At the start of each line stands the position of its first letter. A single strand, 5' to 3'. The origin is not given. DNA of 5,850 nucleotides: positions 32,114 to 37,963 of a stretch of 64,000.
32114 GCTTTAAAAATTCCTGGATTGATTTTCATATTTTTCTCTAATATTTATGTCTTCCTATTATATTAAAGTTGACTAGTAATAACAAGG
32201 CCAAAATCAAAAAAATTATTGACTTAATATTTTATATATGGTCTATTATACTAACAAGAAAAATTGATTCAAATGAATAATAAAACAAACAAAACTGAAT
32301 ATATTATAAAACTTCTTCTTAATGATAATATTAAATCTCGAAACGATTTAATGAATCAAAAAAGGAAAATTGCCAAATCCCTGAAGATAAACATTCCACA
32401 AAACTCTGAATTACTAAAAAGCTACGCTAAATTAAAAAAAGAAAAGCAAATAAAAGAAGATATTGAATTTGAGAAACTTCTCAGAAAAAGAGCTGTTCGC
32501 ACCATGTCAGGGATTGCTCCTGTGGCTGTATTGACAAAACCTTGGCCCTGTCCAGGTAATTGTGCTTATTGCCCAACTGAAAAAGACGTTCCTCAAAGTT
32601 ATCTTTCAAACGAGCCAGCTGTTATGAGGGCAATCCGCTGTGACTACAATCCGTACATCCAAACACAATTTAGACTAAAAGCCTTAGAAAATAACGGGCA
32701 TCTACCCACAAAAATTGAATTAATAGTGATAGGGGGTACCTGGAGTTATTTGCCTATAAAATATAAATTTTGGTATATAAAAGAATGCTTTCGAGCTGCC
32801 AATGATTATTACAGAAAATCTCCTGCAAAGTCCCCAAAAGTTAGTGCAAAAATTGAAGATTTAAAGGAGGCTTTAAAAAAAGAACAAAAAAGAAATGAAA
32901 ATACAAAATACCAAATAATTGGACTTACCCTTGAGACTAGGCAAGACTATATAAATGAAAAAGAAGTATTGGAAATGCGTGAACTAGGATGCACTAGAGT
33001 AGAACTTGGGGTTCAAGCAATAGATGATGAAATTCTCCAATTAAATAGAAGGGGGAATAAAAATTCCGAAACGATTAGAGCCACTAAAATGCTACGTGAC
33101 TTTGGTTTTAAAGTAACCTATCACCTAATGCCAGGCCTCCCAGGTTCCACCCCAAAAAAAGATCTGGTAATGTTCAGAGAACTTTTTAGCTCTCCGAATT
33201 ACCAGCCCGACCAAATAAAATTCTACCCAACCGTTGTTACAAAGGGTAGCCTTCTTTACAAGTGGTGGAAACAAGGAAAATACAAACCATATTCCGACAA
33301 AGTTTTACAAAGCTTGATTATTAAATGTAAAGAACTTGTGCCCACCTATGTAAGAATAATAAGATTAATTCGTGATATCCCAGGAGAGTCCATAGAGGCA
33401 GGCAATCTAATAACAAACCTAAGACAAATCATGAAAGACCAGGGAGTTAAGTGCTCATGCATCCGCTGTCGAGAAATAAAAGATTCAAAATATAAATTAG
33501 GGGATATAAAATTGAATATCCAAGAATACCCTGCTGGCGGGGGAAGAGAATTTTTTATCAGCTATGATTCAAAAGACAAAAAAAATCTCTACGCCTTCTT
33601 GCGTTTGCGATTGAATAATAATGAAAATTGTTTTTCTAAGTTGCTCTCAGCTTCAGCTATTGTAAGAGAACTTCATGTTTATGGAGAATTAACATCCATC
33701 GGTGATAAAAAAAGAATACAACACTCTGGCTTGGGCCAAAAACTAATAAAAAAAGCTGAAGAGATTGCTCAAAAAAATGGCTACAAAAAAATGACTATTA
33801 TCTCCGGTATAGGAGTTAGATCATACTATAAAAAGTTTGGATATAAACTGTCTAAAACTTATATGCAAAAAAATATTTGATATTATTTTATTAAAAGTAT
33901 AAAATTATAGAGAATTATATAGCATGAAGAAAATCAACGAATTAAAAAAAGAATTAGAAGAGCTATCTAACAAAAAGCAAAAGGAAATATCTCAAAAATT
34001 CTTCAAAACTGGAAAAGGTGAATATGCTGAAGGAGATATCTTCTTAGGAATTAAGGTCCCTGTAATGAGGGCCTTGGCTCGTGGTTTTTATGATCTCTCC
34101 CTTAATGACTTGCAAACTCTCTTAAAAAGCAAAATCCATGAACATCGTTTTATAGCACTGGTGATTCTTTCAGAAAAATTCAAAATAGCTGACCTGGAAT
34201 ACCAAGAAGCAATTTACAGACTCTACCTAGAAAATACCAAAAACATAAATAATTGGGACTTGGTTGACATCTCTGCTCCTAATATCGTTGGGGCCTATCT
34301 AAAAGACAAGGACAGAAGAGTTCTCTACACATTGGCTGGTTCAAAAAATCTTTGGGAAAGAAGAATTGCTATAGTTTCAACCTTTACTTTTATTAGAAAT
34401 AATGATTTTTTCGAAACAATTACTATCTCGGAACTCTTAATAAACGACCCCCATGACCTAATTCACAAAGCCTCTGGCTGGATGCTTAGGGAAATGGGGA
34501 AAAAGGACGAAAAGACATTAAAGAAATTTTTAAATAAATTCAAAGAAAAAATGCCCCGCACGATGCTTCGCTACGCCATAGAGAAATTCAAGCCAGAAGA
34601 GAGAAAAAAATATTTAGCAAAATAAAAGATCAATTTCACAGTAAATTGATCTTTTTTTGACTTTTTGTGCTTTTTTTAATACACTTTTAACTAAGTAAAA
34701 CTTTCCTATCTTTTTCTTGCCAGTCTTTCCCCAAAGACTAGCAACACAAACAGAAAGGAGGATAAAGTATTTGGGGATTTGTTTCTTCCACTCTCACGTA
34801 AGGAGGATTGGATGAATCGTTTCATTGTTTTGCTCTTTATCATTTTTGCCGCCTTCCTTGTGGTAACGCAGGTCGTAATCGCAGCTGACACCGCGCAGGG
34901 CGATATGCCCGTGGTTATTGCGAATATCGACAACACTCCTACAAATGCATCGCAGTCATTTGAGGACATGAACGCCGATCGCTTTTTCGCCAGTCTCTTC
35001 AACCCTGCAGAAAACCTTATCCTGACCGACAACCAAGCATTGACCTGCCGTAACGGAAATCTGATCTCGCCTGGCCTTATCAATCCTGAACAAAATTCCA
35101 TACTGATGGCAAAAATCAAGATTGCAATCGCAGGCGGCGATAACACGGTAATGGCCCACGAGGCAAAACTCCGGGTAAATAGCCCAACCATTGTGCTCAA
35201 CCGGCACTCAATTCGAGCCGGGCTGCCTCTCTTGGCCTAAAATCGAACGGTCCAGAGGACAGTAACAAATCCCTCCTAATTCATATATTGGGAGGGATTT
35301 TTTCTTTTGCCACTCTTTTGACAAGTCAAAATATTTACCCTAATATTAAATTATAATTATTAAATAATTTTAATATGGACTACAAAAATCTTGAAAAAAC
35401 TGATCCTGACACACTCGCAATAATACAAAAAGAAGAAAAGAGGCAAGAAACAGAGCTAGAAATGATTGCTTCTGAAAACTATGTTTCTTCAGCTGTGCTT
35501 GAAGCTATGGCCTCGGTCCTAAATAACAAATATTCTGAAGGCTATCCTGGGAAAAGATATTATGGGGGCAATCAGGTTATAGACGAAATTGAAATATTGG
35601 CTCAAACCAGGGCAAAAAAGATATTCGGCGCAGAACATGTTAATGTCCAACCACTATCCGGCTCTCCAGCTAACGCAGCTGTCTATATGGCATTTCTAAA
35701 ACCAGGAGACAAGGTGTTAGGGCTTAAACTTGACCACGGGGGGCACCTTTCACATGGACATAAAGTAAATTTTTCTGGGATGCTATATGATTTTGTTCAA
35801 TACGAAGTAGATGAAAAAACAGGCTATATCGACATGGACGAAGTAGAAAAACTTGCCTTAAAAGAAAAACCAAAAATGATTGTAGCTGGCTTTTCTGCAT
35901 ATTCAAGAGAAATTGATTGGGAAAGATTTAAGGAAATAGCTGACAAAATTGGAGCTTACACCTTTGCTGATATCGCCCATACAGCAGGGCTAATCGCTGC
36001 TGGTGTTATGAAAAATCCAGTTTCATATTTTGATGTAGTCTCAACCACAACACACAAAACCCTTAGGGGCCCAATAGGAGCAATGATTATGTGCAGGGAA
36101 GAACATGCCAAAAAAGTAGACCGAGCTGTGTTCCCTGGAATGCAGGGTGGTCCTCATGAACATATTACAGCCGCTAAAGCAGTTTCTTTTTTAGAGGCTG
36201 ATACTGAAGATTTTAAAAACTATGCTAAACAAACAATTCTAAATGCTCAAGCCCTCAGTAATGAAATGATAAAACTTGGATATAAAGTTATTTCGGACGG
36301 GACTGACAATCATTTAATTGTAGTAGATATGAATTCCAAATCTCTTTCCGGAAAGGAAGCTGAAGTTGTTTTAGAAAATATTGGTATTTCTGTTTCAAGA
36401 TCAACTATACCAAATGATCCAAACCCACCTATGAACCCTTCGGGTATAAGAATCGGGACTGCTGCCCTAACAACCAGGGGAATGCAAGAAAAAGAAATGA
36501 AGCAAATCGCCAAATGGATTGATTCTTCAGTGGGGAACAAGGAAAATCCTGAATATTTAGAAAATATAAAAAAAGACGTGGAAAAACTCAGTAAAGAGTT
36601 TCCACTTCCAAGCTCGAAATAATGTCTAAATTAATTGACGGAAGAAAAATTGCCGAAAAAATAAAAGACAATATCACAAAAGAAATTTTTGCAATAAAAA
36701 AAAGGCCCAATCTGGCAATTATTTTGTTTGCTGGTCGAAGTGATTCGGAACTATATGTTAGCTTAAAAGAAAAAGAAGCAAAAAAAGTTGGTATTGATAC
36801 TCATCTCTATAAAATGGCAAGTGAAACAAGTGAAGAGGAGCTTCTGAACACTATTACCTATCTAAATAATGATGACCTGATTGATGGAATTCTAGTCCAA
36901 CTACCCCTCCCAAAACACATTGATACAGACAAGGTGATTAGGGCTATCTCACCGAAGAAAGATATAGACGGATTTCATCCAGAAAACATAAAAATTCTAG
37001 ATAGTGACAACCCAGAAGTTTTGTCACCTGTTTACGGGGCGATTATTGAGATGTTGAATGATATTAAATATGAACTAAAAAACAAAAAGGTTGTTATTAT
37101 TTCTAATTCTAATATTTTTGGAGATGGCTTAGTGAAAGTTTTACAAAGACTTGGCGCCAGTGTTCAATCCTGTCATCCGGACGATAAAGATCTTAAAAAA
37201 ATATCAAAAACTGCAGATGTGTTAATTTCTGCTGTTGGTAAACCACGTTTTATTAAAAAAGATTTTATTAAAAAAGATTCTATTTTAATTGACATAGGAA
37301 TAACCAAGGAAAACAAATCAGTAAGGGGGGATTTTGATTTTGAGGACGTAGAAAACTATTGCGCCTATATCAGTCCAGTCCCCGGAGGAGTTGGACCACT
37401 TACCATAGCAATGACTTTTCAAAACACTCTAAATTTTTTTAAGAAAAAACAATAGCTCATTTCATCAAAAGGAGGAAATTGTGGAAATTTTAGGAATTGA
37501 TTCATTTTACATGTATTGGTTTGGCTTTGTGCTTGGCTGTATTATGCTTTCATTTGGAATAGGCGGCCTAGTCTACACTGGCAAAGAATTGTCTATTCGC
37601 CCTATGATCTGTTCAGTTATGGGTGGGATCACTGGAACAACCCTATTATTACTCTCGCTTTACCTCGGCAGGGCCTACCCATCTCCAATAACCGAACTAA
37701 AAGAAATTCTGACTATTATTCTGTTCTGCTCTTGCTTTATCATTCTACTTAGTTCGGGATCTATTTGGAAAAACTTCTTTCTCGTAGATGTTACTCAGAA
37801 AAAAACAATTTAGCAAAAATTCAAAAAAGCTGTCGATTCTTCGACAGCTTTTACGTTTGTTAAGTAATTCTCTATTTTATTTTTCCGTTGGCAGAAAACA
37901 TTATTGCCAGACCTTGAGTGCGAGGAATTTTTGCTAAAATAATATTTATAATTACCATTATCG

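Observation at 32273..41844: Eukaryote/archaea-style wobble-uridine pathway in a bacterium: Elp3 plus a Trm9-like methyltransferase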

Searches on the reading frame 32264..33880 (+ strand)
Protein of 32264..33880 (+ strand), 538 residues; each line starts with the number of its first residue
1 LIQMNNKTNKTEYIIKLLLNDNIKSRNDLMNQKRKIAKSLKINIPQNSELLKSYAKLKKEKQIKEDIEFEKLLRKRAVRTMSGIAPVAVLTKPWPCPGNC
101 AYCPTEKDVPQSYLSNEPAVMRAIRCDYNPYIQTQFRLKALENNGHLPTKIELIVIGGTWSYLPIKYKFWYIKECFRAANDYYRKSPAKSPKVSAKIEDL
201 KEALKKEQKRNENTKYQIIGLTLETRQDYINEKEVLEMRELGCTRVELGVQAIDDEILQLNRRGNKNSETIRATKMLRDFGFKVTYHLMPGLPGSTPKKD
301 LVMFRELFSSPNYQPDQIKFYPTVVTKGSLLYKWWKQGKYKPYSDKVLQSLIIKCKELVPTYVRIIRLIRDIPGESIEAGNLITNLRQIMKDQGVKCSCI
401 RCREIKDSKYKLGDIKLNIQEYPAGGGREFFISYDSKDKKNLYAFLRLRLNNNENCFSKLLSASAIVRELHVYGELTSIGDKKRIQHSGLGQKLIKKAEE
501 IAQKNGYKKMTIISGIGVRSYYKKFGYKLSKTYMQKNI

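Call 4: search_protein_families(library=pfam, proteins=[window:32264-33880:+], max_evalue=0.01)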
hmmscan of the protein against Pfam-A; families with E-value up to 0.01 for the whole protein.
window:32264-33880:+ (538 aa): 5 families
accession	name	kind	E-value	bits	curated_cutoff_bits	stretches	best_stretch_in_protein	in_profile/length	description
PF16199.10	Radical_SAM_C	-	7.1e-20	71.3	31.9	1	315-389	1-76/85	Radical_SAM C-terminal domain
PF04055.27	Radical_SAM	-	7.1e-17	62.5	29.5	1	96-298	7-157/166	Radical SAM superfamily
PF00583.31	Acetyltransf_1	-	1.8e-05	25.4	20.7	1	471-527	57-116/116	Acetyltransferase (GNAT) family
PF13673.13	Acetyltransf_10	-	0.00013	22.4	23.6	1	483-531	61-111/128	Acetyltransferase (GNAT) domain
PF13508.13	Acetyltransf_7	-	0.00086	20.1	27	1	482-528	37-83/84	Acetyltransferase (GNAT) domain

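Call 5: search_protein_families(library=ncbifam, proteins=[window:32264-33880:+], max_evalue=0.01)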
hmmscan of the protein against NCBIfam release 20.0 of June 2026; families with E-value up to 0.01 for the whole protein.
window:32264-33880:+ (538 aa): 20 families
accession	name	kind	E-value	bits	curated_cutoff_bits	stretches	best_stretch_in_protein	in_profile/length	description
TIGR01211.1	ELP3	subfamily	1.3e-165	551.9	350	1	15-538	3-522/522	tRNA uridine(34) 5-carboxymethylaminomethyl modification radical SAM/GNAT enzyme Elp3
TIGR01212.1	TIGR01212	equivalog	2.4e-18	66.3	180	1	196-391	92-283/302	tRNA modification radical SAM protein MnmL/YtqA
TIGR01210.1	TIGR01210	equivalog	4.6e-09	35.9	212.15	1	217-342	102-229/313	archaeosine biosynthesis radical SAM protein RaSEA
NF006067.1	PRK08208.1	equivalog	5.8e-09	35.4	380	1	209-343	115-250/427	STM4012 family radical SAM protein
TIGR00539.1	hemN_rel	equivalog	3.3e-07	29.7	205.4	1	200-334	70-200/361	radical SAM family heme chaperone HemW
TIGR04107.1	rSAM_HutW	equivalog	9e-07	28.1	400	1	221-344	130-251/419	heme anaerobic degradation radical SAM methyltransferase ChuW/HutW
TIGR03994.1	rSAM_HemZ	equivalog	2.7e-06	26.8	321.4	1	217-336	171-289/401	coproporphyrinogen dehydrogenase HemZ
TIGR04367.1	HpnR_B12_rSAM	equivalog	2.6e-05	23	650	1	222-288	263-331/490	hopanoid C-3 methylase HpnR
TIGR00538.1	hemN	equivalog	6.2e-05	22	324.95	1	199-299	123-219/454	oxygen-independent coproporphyrinogen III oxidase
NF006060.0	PRK08207.1-3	equivalog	6.8e-05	21.8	653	1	223-334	245-355/477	coproporphyrinogen III oxidase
TIGR03975.1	rSAM_ocin_1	subfamily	7.2e-05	21.5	281.85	1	230-299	350-419/606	RiPP maturation radical SAM C-methyltransferase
NF033070.1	rSAM_AprD4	equivalog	0.00013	21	500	1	223-297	278-353/456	AprD4 family radical SAM diol-dehydratase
TIGR04013.1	B12_SAM_MJ_1487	hypoth_equivalog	0.00023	20.1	251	1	220-298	242-321/382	TIGR04013 family B12-binding domain/radical SAM domain-containing protein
TIGR04479.1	bcpD_PhpK_rSAM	subfamily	0.0005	18.6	600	1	228-298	327-397/504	PhpK family radical SAM P-methyltransferase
NF005133.0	PRK06582.1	equivalog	0.00052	19.1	597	1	220-342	99-219/390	coproporphyrinogen III oxidase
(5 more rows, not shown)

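Call 7: search_solved_structures(query=window:32264-33880:+, max_evalue=0.001, show_alignments=1)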
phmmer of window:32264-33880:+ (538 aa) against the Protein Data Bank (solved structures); distinct sequences matched with E-value up to 0.001: 9.
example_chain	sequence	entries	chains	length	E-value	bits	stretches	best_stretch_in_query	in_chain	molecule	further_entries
5l7j_A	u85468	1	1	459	2.4e-118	399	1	75-537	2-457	ELP3 family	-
6ia8_A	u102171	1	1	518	9.5e-117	393.8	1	40-537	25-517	Histone acetyltransferase, ELP3 family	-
6iaz_A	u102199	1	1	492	1.4e-115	389.9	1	46-537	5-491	Histone acetyltransferase, ELP3 family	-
6iad_A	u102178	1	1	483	6.5e-115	387.7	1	71-537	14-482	Histone acetyltransferase, ELP3 family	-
5l7l_A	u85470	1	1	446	1.8e-110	373.1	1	75-537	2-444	ELP3 family, ELP3 family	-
6ia6_A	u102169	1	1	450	3.1e-110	372.3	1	74-537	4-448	ELP3 family, ELP3 family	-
8ptx_C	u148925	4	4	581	3.9e-94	319.2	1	73-536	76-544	Elongator complex protein 3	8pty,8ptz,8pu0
8avg_C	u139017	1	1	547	2e-93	316.8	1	73-536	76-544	Elongator complex protein 3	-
6qk7_C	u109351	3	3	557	1.8e-88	300.5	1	73-538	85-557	Elongator complex protein 3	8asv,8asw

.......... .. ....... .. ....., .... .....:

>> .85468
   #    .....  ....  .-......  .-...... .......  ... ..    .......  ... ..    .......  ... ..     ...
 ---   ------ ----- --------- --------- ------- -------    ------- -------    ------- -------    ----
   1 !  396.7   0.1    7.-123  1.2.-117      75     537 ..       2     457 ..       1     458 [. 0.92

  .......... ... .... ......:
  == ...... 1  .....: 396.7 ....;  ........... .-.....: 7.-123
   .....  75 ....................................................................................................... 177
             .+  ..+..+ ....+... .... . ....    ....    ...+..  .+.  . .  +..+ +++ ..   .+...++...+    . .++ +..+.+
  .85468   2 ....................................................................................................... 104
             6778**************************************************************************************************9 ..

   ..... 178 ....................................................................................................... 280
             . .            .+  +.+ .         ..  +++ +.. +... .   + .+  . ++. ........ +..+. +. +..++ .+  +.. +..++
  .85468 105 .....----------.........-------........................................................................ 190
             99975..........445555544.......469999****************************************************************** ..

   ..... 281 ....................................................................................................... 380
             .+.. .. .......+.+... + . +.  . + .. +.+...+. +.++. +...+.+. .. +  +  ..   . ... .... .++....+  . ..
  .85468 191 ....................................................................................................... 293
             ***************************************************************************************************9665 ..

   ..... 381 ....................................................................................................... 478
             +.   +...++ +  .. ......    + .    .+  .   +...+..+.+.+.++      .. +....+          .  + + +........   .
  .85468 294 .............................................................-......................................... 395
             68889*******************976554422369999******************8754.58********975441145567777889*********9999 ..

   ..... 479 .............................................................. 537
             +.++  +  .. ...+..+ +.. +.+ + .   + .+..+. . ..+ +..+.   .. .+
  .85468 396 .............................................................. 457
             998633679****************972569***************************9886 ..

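Call 21: find_homologous_proteins(query=window:32264-33880:+, max_evalue=1e-10)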
Query window:32264-33880:+ (538 aa): 6788 proteins with E <= 1e-10 among 8000 candidates; the best 120 are listed.
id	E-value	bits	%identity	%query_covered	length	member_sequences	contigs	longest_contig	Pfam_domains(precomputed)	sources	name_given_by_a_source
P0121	0.0e+0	1122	100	92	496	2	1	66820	PF16199.11,PF04055.28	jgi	-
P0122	6.0e-283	957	79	99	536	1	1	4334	PF16199.11,PF04055.28,PF00583.32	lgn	-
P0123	9.7e-283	956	78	99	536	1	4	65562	PF16199.11,PF04055.28,PF00583.32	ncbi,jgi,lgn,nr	ncbi:MAG: tRNA uridine(34) 5-carboxymethylaminomethyl modification radical SAM/GNAT enzyme Elp3 [Pat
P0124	7.0e-278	940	77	99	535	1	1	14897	PF16199.11,PF04055.28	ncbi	-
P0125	3.2e-277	938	77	99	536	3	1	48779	PF16199.11,PF04055.28,PF00583.32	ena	-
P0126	7.5e-272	920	76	99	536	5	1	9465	PF16199.11,PF04055.28,PF00583.32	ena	-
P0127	7.6e-272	920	75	100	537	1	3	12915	PF16199.11,PF04055.28,PF00583.32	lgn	-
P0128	1.1e-266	903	78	94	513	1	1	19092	PF16199.11,PF04055.28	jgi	-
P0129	1.7e-266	903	74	99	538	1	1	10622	PF16199.11,PF04055.28,PF00583.32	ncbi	-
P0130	9.4e-263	890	77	95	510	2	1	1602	PF16199.11,PF04055.28,PF00583.32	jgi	jgi:elongator complex protein 3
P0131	1.5e-240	817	69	99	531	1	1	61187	PF16199.11,PF04055.28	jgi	-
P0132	2.3e-230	784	67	97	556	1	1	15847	PF16199.11,PF04055.28,PF13508.14,PF00583.32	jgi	-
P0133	4.5e-229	779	65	97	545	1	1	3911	PF16199.11,PF04055.28,PF00583.32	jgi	jgi:elongator complex protein 3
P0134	3.0e-228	777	66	98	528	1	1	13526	PF13673.14,PF16199.11,PF04055.28,PF00583.32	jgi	-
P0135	3.1e-228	777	66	98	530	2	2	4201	PF16199.11,PF04055.28,PF00583.32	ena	-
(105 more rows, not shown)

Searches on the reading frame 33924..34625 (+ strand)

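Call 4: search_protein_families(library=pfam, proteins=[window:33924-34625:+], max_evalue=0.01)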
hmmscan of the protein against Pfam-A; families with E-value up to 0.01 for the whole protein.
window:33924-34625:+ (233 aa): 1 family
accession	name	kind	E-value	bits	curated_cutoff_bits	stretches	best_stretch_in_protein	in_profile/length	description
PF08713.17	DNA_alkylation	-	2.1e-63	214.3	21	1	7-222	1-213/213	DNA alkylation repair enzyme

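Call 5: search_protein_families(library=ncbifam, proteins=[window:33924-34625:+], max_evalue=0.01)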
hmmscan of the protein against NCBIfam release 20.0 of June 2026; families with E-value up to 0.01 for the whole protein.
window:33924-34625:+ (233 aa): 0 families

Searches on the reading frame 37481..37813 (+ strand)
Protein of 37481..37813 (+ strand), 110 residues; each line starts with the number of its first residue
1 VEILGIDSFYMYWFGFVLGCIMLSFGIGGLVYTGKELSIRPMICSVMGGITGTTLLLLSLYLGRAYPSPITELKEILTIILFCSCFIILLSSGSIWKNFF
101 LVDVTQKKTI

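Call 46: search_protein_families(library=pfam, proteins=[window:37481-37813:+], max_evalue=0.001)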
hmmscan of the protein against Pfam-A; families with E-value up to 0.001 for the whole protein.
window:37481-37813:+ (110 aa): 0 families
